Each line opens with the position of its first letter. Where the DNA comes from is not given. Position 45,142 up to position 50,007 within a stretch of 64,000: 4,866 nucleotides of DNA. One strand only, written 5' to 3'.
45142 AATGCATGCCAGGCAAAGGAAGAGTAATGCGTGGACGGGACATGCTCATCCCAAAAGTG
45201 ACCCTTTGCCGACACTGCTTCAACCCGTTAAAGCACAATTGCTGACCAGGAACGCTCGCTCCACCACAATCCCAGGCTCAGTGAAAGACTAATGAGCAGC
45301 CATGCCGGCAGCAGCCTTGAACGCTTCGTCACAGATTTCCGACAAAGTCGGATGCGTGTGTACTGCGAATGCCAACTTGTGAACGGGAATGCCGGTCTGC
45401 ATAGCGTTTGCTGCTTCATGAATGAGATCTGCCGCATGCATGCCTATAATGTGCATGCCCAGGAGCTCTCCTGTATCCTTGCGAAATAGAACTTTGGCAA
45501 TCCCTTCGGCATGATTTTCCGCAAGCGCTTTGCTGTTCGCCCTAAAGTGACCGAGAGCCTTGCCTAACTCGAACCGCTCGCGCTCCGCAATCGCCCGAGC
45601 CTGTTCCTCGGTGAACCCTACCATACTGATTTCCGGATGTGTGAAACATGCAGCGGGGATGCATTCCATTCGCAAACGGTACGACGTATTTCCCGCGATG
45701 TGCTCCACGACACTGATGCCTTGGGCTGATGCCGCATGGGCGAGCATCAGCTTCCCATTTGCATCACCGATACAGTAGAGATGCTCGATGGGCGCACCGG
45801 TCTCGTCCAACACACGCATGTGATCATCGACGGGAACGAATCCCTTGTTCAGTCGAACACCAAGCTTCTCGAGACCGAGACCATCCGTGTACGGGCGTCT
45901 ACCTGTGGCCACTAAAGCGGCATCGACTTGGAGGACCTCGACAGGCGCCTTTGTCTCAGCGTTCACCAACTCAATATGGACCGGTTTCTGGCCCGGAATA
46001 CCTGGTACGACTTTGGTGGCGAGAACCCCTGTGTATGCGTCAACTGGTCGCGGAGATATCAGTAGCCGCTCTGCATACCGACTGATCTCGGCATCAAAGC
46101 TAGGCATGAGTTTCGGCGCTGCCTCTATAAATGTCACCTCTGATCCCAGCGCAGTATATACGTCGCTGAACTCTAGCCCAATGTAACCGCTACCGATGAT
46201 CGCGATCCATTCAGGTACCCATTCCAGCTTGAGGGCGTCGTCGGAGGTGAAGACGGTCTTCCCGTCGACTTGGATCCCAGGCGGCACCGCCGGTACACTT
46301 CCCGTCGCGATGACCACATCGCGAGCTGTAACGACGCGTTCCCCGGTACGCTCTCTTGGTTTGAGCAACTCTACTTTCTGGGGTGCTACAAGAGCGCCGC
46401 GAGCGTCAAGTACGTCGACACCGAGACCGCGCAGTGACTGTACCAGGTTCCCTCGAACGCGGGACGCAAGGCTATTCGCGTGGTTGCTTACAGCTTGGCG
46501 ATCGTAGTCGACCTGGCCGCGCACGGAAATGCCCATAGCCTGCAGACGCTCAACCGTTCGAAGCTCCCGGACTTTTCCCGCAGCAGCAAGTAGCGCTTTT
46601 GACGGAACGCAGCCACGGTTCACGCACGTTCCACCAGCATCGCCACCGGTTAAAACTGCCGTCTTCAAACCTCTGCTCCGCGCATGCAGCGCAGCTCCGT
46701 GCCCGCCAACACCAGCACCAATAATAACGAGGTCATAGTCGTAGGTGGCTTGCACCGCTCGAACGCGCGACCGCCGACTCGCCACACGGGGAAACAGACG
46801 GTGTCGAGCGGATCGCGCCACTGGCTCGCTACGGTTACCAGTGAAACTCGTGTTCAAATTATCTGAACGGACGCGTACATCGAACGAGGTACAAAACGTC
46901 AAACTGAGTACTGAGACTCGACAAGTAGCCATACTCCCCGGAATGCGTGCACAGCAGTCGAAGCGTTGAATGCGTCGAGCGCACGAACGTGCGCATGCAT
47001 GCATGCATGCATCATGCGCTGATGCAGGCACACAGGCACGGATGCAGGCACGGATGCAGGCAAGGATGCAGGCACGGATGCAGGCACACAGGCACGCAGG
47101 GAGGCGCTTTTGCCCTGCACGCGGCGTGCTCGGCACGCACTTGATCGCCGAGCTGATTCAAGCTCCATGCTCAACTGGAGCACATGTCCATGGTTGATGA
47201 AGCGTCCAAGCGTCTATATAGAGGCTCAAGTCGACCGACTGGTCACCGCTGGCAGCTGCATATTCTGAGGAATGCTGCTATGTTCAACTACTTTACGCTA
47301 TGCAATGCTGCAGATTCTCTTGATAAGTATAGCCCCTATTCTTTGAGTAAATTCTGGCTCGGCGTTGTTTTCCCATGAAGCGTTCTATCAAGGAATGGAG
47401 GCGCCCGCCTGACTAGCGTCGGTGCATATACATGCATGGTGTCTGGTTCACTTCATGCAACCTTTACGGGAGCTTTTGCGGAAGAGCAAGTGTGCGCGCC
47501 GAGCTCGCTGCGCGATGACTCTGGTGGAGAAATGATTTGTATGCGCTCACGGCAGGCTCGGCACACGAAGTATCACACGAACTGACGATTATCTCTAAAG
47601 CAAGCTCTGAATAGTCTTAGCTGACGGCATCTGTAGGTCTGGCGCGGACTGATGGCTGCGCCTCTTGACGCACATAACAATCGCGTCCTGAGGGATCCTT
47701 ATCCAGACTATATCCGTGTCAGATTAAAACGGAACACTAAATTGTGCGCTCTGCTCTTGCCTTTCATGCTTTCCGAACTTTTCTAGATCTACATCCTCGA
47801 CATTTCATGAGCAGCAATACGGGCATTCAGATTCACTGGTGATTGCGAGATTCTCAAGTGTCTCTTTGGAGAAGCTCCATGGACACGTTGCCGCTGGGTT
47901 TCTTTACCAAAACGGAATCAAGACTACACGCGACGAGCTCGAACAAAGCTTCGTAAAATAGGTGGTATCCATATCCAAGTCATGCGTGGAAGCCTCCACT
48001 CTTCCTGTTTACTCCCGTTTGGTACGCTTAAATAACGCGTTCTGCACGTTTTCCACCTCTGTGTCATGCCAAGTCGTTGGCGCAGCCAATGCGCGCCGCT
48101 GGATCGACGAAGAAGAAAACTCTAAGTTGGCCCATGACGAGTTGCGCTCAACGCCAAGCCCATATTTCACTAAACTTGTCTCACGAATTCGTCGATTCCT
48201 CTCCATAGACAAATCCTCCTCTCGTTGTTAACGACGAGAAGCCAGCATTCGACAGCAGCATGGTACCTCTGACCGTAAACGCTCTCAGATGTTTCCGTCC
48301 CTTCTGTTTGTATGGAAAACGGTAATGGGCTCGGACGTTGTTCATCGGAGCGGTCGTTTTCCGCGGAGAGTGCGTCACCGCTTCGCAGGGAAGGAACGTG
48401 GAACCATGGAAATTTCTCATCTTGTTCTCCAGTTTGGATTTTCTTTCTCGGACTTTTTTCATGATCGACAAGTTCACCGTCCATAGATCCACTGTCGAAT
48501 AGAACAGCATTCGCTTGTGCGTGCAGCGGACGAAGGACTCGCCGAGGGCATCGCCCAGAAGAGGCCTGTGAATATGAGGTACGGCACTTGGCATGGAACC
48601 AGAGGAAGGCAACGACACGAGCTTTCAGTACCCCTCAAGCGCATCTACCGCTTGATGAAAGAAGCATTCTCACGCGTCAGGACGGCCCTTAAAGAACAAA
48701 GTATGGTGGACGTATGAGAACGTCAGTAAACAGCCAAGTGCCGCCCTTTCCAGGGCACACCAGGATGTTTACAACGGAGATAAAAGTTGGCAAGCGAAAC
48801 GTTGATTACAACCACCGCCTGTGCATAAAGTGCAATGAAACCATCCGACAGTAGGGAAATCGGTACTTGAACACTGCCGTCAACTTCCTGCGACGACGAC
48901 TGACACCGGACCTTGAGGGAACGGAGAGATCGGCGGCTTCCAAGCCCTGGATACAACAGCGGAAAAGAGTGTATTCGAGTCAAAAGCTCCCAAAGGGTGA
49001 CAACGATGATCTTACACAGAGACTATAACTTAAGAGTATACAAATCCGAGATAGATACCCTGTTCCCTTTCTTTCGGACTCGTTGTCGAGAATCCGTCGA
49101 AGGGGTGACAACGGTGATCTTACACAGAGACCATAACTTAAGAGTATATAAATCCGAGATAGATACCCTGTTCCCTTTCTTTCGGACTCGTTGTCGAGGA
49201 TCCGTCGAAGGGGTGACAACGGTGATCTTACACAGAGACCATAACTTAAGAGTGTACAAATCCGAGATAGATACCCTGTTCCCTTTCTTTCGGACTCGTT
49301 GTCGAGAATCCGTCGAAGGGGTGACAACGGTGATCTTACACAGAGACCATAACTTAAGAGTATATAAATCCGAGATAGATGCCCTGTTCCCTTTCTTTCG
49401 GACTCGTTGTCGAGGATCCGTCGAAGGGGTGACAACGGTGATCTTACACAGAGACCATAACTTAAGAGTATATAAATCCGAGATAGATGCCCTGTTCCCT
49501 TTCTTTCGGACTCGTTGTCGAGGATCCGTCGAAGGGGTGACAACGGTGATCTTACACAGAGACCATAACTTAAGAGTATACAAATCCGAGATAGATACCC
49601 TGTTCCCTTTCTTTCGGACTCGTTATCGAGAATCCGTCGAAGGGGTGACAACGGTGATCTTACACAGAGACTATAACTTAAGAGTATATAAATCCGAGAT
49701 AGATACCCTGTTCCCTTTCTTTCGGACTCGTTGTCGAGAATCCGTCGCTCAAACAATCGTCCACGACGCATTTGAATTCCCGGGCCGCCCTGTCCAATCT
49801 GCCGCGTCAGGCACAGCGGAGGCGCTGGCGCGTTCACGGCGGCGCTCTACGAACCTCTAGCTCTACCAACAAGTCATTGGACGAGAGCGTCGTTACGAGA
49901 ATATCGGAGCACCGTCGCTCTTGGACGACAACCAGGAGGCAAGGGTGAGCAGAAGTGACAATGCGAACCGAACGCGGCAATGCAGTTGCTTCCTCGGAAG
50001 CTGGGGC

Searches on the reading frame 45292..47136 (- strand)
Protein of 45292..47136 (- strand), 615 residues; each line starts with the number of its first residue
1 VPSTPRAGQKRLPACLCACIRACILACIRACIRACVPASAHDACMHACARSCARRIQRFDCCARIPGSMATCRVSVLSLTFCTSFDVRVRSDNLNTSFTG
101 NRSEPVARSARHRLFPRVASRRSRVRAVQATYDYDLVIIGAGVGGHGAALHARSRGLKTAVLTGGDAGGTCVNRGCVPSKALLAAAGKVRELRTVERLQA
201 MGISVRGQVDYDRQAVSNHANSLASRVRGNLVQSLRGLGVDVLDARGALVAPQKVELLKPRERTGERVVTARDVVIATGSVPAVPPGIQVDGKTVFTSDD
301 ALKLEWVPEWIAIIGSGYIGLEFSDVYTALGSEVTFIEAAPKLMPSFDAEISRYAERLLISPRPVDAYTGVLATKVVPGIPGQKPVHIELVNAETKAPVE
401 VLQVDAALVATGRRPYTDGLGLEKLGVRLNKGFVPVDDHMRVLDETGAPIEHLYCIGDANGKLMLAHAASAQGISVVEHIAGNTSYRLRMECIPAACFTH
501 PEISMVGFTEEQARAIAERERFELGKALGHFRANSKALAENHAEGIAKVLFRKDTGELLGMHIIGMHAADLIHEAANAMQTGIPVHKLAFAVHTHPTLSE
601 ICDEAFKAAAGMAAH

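Call 37: search_protein_families(library=pfam, proteins=[window:45292-47136:-], max_evalue=0.001)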
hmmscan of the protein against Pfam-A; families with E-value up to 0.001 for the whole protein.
window:45292-47136:- (615 aa): 6 families
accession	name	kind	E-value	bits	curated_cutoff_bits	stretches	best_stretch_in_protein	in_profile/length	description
PF07992.20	Pyr_redox_2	-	2.7e-55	188.3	26.1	1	134-473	1-291/291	Pyridine nucleotide-disulphide oxidoreductase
PF02852.28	Pyr_redox_dim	-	2.8e-28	98.7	25.3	1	493-605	1-109/110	Pyridine nucleotide-disulphide oxidoreductase, dimerisation domain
PF00070.33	Pyr_redox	-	3.6e-14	53.5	22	1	311-359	2-50/82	Pyridine nucleotide-disulphide oxidoreductase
PF00890.30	FAD_binding_2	-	3.5e-07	30.2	20.4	0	135-170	1-37/414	FAD binding domain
PF01134.28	GIDA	-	1.2e-06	28.4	22.1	1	135-280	1-150/391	Glucose inhibited division protein A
PF13434.12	Lys_Orn_oxgnase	-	1.9e-05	24.4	21.3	1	263-346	139-228/339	L-lysine 6-monooxygenase/L-ornithine 5-monooxygenase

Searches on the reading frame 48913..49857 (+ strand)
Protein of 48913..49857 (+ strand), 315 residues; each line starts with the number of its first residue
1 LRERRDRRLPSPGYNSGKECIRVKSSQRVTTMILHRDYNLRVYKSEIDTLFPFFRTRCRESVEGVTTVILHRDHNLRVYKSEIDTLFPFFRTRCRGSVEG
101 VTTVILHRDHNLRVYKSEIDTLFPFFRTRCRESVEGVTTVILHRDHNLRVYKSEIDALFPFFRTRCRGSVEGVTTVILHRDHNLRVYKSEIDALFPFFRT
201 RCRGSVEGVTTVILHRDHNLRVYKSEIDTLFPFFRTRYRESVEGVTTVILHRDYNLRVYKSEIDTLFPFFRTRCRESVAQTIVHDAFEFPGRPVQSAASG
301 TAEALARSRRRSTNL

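Call 37: search_protein_families(library=pfam, proteins=[window:48913-49857:+], max_evalue=0.001)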
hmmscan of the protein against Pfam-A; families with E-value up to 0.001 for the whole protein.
window:48913-49857:+ (315 aa): 4 families
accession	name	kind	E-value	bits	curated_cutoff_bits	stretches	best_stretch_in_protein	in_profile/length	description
PF11394.13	Tla3_N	-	1.2e-08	35.7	24.7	0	136-164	106-134/166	Type VI lipase adapter protein Tla3, N-terminal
PF17209.9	Hfq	-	2.2e-06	27.6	27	0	103-124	37-59/64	Hfq protein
PF02171.23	Piwi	-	5e-05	23.1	28.9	0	137-191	148-207/302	Piwi domain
PF22106.1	NGO1945_C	-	0.00045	21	27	0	124-158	12-47/93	NGO1945 C-terminal domain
